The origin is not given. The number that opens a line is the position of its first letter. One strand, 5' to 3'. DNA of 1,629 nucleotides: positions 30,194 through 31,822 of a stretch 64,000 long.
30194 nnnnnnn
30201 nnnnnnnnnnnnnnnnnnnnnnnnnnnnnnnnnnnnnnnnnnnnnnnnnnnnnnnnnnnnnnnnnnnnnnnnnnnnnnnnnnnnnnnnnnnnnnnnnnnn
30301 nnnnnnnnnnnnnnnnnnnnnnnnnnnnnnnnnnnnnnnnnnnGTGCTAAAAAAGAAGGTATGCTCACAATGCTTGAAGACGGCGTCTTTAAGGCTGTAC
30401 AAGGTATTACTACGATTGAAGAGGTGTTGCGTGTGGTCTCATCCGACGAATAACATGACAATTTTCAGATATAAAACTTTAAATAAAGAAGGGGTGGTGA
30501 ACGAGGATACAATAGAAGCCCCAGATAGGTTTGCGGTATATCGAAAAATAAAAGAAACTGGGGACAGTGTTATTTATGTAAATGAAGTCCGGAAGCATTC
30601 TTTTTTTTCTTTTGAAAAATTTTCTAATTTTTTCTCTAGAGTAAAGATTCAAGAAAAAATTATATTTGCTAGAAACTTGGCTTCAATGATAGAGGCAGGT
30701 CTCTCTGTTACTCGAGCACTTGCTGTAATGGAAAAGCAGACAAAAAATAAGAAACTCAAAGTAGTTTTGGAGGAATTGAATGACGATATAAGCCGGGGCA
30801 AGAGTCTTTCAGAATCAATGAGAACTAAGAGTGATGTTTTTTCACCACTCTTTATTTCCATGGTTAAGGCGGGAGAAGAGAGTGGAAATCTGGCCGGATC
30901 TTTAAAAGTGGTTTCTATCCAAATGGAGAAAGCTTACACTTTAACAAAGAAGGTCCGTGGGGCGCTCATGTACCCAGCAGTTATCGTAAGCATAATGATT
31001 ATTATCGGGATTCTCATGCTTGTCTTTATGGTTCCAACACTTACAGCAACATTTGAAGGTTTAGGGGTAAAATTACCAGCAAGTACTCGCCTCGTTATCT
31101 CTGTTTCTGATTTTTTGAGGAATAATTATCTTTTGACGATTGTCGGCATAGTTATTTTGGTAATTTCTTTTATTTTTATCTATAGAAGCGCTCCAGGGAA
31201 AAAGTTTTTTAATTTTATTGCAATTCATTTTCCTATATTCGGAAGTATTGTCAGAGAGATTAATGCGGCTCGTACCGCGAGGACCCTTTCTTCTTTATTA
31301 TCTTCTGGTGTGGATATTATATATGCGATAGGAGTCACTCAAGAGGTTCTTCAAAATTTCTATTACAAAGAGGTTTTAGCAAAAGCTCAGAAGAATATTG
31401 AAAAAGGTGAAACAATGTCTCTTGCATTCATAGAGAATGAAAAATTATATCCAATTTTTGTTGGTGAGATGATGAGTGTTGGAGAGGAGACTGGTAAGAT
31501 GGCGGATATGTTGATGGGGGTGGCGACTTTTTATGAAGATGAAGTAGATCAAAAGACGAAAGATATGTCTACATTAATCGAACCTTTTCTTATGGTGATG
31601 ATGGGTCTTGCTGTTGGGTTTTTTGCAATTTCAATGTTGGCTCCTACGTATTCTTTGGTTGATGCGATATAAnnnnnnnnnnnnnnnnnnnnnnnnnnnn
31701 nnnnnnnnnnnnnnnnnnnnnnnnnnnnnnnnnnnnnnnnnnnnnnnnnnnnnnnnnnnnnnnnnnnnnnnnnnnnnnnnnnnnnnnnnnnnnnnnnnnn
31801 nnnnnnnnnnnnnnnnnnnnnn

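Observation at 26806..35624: Type IV pilus locus with a roughly 612 aa prepilin-like protein and an upstream Cys/Gly/Thr-rich secreted repeat protein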

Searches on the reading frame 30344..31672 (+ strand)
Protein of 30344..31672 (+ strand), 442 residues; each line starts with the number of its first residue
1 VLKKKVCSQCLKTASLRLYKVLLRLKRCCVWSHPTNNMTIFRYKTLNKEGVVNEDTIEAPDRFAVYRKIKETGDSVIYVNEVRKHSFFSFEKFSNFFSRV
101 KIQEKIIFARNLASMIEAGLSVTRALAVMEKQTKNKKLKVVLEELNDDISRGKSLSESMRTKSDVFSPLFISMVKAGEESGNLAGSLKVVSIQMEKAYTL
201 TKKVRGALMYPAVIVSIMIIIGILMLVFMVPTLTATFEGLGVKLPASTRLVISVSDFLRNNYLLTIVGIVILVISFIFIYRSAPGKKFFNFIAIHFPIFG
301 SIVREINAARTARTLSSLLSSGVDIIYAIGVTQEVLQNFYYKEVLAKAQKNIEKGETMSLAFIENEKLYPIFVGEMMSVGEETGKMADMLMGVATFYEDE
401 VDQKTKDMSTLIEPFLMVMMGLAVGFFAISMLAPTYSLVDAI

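Call 3: search_protein_families(library=pfam, proteins=[window:30344-31672:+], max_evalue=0.1)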
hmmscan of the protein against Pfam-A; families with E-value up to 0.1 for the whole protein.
window:30344-31672:+ (442 aa): 1 family
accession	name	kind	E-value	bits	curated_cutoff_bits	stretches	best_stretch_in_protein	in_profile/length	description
PF00482.28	T2SSF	-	2.1e-53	180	25.2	2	108-231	1-125/125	Type II secretion system (T2SS), protein F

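Call 4: search_protein_families(library=ncbifam, proteins=[window:30344-31672:+], max_evalue=0.1)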
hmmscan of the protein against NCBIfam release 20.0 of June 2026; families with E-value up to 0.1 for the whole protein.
window:30344-31672:+ (442 aa): 6 families
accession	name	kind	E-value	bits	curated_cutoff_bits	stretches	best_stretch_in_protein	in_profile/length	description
TIGR02120.1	GspF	equivalog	2.8e-91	306.7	424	1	41-440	1-399/401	type II secretion system inner membrane protein GspF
NF052607.1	T4PiliAsmPilCThrm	equivalog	5.1e-80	269.5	700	1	38-441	1-403/406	type IV pilus assembly protein PilC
NF052606.1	T4PiliAsmPilCMyx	equivalog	1.4e-78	264.6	700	1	34-442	15-418/419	type IV pilus assembly protein PilC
NF007861.0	PRK10573.1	equivalog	4.8e-70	236.6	401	1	38-442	4-398/401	protein transport protein HofC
NF047826.1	T3SSXpsF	equivalog_domain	3.6e-63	213.7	650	1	38-442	1-404/405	type II secretion system protein XpsF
NF041012.2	T4P_ComGB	equivalog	6.7e-41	140.7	240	2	166-439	60-331/332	competence type IV pilus assembly protein ComGB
